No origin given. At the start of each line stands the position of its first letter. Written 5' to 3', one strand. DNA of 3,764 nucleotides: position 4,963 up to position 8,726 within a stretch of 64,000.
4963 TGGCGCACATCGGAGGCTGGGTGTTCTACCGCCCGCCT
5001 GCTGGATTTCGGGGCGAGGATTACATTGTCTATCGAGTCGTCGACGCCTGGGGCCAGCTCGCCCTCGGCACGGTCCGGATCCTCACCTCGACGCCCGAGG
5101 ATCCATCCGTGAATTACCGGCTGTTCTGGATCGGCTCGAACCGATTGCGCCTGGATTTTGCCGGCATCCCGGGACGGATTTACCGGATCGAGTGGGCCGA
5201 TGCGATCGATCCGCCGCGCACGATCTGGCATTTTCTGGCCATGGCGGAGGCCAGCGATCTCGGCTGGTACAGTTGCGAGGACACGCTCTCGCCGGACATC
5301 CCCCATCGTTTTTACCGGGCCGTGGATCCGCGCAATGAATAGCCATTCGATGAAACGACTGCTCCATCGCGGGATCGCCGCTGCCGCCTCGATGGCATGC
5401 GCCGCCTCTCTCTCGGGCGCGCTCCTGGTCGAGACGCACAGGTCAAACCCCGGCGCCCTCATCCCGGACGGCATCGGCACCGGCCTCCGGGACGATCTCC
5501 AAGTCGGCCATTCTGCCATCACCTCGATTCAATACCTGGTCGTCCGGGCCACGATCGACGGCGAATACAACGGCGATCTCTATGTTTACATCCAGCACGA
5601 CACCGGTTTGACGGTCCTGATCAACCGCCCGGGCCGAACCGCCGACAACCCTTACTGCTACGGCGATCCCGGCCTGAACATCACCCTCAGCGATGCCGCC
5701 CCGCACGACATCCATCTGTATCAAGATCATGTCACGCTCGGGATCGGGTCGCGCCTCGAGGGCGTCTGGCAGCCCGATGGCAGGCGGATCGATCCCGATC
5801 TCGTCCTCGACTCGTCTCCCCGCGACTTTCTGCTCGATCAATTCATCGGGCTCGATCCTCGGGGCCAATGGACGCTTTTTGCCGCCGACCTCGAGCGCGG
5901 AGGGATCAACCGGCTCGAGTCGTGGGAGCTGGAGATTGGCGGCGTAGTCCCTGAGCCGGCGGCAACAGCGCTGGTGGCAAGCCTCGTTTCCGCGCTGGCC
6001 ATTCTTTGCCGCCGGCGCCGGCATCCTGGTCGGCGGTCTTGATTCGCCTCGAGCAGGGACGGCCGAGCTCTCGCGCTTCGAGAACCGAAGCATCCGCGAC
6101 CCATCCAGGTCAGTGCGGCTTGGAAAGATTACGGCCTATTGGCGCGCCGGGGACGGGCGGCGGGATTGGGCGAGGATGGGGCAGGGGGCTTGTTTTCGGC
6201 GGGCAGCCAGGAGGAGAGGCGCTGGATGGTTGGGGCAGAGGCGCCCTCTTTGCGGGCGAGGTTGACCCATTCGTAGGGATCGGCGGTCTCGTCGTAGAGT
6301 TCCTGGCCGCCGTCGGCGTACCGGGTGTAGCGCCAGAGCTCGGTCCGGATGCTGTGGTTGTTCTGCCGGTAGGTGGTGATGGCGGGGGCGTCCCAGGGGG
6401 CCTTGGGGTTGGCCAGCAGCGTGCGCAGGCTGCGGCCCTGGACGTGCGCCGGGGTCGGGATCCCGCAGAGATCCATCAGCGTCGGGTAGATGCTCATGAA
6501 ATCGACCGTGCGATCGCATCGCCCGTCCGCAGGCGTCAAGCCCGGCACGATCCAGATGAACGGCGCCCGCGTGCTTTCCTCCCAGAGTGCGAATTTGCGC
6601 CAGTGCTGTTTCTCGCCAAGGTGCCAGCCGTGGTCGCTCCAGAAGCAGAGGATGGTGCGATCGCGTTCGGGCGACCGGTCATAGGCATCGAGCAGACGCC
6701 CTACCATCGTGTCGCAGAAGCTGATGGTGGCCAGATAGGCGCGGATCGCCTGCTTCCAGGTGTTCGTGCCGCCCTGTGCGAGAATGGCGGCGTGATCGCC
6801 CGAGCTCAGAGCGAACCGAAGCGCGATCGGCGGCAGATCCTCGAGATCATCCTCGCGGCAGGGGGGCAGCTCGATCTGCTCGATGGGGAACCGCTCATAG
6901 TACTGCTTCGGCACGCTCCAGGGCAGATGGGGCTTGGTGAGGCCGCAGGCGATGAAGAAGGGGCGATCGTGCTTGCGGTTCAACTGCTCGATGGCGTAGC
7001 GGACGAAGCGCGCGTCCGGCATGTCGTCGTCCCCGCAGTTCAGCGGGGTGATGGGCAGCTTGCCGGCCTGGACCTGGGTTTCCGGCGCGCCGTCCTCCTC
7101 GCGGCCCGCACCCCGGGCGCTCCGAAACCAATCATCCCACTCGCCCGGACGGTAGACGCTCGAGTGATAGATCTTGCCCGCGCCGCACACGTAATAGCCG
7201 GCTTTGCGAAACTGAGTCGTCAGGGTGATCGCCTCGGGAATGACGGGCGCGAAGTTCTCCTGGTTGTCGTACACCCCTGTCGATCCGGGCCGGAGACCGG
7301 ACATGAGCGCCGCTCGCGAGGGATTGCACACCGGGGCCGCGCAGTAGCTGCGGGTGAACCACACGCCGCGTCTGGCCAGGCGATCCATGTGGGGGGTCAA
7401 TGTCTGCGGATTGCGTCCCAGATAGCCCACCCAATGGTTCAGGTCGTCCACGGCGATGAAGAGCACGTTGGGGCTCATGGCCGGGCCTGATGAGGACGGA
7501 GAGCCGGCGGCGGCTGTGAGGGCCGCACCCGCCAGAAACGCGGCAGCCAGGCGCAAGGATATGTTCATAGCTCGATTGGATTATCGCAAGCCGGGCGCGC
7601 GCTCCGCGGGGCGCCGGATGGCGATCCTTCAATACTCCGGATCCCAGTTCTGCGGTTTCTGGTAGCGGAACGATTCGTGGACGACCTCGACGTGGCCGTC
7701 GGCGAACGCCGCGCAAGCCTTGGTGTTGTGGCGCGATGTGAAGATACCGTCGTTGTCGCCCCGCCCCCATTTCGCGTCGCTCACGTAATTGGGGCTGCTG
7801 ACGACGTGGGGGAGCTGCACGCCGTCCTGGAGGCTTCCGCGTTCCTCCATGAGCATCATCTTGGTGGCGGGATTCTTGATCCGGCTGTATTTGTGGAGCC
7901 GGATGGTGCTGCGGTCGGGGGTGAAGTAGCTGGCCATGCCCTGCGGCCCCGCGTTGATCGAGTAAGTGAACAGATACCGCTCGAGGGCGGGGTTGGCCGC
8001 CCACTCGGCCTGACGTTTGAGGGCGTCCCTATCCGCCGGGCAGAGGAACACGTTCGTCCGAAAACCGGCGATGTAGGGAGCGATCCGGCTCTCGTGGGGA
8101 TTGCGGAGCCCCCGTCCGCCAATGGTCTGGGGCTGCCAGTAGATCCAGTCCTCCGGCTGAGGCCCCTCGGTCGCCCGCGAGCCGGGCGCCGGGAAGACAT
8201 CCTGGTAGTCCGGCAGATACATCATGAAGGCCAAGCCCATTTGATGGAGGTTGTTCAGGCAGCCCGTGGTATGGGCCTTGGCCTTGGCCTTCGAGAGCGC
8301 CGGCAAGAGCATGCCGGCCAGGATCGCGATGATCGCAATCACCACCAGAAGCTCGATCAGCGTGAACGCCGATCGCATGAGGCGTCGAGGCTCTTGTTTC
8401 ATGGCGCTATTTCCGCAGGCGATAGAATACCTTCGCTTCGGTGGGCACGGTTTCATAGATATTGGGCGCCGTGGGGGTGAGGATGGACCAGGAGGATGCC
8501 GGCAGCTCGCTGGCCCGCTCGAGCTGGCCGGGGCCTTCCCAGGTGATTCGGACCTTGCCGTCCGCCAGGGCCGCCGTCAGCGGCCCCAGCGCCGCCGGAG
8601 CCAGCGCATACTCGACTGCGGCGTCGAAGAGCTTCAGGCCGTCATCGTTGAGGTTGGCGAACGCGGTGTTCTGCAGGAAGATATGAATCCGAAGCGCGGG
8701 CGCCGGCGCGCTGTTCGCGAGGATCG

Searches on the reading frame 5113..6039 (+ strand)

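Call 75: search_protein_families(library=pfam, proteins=[window:5113-6039:+], max_evalue=0.001)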
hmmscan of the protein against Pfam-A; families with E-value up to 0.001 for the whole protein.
window:5113-6039:+ (309 aa): 1 family
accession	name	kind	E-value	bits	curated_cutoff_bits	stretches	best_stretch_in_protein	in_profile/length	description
PF01483.27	P_proprotein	-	0.00031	21.2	21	0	237-274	48-85/86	Proprotein convertase P-domain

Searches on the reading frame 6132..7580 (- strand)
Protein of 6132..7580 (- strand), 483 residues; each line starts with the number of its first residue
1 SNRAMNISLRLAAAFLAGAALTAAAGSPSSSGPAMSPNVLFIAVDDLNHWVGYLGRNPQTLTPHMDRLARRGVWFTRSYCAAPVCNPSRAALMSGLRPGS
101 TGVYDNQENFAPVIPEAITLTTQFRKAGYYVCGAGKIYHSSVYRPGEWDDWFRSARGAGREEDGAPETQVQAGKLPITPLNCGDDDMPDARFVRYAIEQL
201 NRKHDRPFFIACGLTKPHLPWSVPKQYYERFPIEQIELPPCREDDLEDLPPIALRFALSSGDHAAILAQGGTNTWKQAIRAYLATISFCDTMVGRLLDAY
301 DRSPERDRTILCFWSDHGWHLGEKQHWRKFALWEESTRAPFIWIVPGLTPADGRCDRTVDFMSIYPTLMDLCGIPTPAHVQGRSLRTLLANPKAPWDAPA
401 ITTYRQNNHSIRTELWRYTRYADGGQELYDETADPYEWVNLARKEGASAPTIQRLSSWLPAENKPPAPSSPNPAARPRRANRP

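Call 10: search_protein_families(library=pfam, proteins=[window:6132-7580:-], max_evalue=0.001)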
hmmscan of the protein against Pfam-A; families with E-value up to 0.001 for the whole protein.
window:6132-7580:- (483 aa): 3 families
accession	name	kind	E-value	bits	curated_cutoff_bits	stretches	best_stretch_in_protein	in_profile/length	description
PF00884.28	Sulfatase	-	1.9e-45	155.9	25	1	37-374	1-301/301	Sulfatase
PF16347.10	SGSH_C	-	2.2e-12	47.8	29.3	1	322-446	1-136/154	N-sulphoglucosamine sulphohydrolase, C-terminal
PF01663.27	Phosphodiest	-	1.2e-08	35.4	23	1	52-107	12-66/342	Type I phosphodiesterase / nucleotide pyrophosphatase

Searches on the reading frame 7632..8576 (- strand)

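Call 10: search_protein_families(library=pfam, proteins=[window:7632-8576:-], max_evalue=0.001)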
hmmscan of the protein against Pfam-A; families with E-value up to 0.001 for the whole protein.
window:7632-8576:- (315 aa): 2 families
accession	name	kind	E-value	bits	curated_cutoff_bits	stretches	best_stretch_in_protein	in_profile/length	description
PF07596.16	SBP_bac_10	-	5.1e-08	33.7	23.3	0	96-144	2-49/268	Protein of unknown function (DUF1559)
PF07963.17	N_methyl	-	1.2e-06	28.3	21.2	1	68-91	4-27/27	Prokaryotic N-terminal methylation motif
